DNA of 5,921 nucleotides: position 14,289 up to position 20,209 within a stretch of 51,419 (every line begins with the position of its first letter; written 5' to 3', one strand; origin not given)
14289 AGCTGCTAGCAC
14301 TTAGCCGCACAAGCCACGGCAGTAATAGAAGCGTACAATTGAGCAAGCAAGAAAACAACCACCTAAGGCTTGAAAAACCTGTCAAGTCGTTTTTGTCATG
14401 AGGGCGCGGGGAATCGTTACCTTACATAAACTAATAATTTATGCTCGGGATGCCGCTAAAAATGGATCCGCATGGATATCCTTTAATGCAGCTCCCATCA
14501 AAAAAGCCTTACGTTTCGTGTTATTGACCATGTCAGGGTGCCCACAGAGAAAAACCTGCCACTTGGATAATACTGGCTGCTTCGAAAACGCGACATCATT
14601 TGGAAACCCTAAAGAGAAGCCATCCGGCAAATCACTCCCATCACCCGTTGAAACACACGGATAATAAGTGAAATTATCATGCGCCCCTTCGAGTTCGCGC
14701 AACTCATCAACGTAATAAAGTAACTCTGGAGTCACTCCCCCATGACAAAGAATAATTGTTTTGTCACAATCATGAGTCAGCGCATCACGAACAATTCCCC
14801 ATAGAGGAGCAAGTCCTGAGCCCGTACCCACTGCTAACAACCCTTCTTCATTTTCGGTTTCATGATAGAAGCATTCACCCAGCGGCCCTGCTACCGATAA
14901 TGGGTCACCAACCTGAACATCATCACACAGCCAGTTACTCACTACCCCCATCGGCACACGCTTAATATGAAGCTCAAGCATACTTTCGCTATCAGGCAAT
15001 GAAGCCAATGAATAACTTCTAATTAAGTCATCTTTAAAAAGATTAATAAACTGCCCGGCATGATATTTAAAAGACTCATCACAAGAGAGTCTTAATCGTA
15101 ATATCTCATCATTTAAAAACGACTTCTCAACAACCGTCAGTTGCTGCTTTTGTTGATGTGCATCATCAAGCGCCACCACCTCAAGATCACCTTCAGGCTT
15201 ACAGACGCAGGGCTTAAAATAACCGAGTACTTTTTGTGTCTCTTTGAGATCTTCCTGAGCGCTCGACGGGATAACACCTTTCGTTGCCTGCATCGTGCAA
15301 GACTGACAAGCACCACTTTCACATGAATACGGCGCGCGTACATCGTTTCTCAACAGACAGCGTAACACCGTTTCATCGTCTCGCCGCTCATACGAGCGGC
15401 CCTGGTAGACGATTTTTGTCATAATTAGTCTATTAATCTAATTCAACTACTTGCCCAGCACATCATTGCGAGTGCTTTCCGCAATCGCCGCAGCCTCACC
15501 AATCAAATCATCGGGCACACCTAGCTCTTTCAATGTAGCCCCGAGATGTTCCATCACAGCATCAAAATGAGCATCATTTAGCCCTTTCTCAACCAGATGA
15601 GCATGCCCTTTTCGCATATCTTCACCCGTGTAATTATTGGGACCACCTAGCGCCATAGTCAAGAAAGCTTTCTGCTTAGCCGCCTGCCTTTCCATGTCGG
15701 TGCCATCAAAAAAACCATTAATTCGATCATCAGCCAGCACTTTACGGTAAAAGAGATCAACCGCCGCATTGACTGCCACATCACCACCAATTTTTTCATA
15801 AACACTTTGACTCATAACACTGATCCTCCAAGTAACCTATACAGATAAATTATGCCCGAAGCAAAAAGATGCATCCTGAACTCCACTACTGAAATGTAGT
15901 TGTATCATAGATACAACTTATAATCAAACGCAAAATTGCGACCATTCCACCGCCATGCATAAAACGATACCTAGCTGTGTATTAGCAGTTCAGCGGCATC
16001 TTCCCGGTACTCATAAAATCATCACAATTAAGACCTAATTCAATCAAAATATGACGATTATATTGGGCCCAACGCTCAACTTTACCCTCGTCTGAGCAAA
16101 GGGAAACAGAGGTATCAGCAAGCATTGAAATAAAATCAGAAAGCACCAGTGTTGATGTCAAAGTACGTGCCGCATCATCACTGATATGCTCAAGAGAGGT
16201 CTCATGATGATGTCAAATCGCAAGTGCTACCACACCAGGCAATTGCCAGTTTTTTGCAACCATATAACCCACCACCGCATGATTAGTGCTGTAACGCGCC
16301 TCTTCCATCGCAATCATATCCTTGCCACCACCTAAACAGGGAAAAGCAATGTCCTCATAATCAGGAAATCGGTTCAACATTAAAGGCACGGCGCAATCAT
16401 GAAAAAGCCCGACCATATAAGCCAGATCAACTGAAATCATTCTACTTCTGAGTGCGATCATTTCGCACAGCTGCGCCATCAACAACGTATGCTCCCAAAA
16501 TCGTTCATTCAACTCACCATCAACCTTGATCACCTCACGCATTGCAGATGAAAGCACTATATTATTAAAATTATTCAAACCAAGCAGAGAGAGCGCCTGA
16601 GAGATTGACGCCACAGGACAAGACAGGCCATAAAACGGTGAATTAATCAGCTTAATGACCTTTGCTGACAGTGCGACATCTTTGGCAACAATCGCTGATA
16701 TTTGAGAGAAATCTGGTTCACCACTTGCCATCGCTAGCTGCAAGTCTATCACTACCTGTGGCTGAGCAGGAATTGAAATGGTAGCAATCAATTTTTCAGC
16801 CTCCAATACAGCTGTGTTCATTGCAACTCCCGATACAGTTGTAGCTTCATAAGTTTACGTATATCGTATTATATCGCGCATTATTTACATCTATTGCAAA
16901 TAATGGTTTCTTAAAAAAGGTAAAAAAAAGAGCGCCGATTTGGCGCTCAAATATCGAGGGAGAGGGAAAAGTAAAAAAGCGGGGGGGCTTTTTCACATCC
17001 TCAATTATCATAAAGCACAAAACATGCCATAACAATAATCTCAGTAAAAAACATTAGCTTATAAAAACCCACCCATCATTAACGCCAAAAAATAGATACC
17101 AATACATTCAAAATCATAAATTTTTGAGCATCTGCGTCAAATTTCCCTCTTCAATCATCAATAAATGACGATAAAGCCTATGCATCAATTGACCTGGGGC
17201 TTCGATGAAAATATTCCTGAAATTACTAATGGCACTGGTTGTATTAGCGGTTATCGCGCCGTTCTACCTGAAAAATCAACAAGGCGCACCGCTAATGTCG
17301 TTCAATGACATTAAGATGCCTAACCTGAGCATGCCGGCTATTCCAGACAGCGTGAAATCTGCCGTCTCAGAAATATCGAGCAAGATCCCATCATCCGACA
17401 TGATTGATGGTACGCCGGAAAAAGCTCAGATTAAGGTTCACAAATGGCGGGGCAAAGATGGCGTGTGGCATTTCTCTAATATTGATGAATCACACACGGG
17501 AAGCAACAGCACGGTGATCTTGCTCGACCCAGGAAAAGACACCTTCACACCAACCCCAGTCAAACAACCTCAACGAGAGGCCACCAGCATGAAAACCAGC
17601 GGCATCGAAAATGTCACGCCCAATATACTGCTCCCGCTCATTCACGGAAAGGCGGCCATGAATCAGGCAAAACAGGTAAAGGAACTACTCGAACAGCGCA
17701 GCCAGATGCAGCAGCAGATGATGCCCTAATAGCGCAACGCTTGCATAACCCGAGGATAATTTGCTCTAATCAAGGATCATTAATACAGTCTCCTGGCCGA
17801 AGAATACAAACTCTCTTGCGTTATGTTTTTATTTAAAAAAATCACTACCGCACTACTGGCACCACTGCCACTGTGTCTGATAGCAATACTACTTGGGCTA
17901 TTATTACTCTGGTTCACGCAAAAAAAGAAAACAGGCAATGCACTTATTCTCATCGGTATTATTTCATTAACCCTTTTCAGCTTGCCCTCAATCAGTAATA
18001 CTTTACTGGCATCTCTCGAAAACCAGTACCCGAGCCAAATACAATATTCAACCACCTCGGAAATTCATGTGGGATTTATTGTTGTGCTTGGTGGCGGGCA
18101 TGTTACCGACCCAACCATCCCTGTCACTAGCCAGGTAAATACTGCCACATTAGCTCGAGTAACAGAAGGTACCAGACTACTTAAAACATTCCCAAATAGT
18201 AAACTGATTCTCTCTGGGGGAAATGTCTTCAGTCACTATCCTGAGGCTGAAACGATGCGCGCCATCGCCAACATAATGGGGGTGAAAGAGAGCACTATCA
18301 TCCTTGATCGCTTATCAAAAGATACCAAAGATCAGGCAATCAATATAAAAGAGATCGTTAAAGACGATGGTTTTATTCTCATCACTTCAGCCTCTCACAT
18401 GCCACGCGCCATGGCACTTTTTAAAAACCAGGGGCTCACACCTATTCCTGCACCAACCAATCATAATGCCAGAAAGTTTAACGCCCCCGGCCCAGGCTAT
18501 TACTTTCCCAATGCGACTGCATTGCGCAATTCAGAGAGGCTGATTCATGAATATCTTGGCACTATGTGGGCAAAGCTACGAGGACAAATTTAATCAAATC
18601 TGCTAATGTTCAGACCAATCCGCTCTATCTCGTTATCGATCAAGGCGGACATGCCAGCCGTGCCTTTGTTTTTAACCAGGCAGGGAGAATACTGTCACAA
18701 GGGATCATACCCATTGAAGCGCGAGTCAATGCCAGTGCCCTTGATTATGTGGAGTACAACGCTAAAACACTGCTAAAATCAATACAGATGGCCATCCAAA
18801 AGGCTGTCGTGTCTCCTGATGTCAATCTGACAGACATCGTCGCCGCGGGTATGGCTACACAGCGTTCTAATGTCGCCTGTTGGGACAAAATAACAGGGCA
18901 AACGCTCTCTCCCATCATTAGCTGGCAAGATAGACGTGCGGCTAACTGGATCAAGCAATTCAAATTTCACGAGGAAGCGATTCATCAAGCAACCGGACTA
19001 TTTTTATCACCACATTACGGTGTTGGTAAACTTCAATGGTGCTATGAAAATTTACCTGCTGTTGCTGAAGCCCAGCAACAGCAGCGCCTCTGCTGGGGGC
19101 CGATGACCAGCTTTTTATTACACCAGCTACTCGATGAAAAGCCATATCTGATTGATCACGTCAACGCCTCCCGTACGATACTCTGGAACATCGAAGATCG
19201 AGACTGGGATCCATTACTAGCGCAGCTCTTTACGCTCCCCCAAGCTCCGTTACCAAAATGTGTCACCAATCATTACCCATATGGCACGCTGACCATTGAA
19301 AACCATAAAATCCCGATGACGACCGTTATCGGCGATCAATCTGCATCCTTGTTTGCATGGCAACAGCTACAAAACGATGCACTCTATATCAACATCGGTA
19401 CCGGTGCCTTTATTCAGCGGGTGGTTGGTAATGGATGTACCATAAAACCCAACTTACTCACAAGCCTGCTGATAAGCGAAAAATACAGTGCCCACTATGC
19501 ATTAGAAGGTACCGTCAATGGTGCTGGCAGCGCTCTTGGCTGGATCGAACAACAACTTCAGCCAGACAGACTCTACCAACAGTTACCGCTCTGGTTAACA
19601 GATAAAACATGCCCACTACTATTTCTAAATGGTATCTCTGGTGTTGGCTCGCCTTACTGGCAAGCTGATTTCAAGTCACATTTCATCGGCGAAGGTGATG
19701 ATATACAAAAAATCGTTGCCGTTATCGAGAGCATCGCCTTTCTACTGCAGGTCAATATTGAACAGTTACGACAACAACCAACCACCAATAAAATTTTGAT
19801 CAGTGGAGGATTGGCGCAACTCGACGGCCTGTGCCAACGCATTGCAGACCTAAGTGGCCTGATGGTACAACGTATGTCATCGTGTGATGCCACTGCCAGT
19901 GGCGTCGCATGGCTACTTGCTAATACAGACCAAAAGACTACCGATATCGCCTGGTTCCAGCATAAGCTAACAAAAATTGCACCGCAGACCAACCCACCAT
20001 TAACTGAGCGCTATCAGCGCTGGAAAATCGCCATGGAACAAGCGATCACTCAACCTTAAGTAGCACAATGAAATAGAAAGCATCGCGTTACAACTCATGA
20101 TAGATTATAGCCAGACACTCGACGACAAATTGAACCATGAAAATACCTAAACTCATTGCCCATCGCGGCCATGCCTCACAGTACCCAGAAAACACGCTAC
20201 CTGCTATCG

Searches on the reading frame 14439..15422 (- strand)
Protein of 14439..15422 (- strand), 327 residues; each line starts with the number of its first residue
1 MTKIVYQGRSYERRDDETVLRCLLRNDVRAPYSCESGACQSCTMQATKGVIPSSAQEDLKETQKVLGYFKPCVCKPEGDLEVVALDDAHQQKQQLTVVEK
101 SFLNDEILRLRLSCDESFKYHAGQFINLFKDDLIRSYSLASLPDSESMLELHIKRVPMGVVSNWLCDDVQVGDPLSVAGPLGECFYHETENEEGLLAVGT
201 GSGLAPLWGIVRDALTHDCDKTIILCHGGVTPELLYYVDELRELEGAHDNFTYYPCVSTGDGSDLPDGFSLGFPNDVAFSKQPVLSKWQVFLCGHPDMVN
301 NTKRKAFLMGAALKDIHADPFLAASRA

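Call 96: search_protein_families(library=ncbifam, proteins=[window:14439-15422:-], max_evalue=1e-8)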
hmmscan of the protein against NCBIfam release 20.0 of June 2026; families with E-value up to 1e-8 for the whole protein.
window:14439-15422:- (327 aa): 14 families
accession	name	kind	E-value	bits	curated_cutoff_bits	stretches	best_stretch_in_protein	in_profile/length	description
NF004317.0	PRK05713.1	equivalog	1.5e-45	155.8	338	1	1-323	1-310/312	iron-sulfur-binding ferredoxin reductase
NF040810.1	BenC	equivalog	1.1e-36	126.7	430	1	13-308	17-317/333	benzoate 1,2-dioxygenase electron transfer component BenC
NF045803.1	MethMoxFADbindMmoC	equivalog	1.4e-32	112.9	500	1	10-323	15-342/343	aromatic/alkene monooxygenase hydroxylase FAD-binding subunit MmoC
NF007964.0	PRK10684.1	equivalog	1.2e-24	86.9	383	1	105-323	22-239/333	NADH oxidoreductase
TIGR02160.1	PA_CoA_Oxy5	hypoth_equivalog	1.6e-24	86.4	420.8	1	115-323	28-243/352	1,2-phenylacetyl-CoA epoxidase subunit PaaE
NF058606.1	GlBtMonoRdsGbcB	equivalog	2.5e-24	85.8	500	1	118-319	41-245/362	glycine betaine monooxygenase reductase subunit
NF005963.0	PRK08051.1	equivalog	5e-24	84.9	230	1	100-321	11-230/233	NAD(P)H-flavin reductase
NF008822.0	PRK11872.1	equivalog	8.7e-23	80.8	402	1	14-313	20-325/341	anthranilate 1,2-dioxygenase electron transfer component AntC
NF052252.1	flav_redu_LuxG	exception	8e-21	74.3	340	1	103-320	11-228/232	flavin mononucleotide reductase LuxG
NF009805.0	PRK13289.1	equivalog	2.9e-18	66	432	1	118-321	183-392/399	NO-inducible flavohemoprotein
TIGR01941.1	nqrF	equivalog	3e-15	56.1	295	1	120-301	192-383/405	NADH:ubiquinone reductase (Na(+)-transporting) subunit F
TIGR02008.1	fdx_plant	subfamily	1.2e-09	37.8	81.15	1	11-83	17-89/97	ferredoxin [2Fe-2S]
NF000796.0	PRK00054.1-1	equivalog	4.7e-09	35.9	224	0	113-299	22-182/254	dihydroorotate dehydrogenase electron transfer subunit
NF006220.0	PRK08345.1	subfamily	7e-09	35.3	395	1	94-247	20-170/294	cytochrome-c3 hydrogenase subunit gamma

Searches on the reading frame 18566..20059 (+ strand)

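Call 46: search_protein_families(library=ncbifam, proteins=[window:18566-20059:+], max_evalue=1e-10)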
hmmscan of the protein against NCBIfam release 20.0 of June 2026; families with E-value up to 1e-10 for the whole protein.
window:18566-20059:+ (497 aa): 5 families
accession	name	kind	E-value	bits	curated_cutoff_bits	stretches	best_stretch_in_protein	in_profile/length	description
TIGR01311.1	glycerol_kin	equivalog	7.7e-78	262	590.35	1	22-493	4-493/496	glycerol kinase GlpK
NF000756.0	PRK00047.1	subfamily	2.6e-69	233.8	498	1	22-493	8-494/502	glycerol kinase GlpK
TIGR01312.1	XylB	equivalog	9.6e-28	96.9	380.25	1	24-480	3-464/481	xylulokinase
TIGR01314.1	gntK_FGGY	equivalog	2.5e-19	69.2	648.55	1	22-442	3-437/505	gluconokinase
TIGR02628.1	fuculo_kin_coli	equivalog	2.1e-13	50.1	470.9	1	21-243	3-218/465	L-fuculokinase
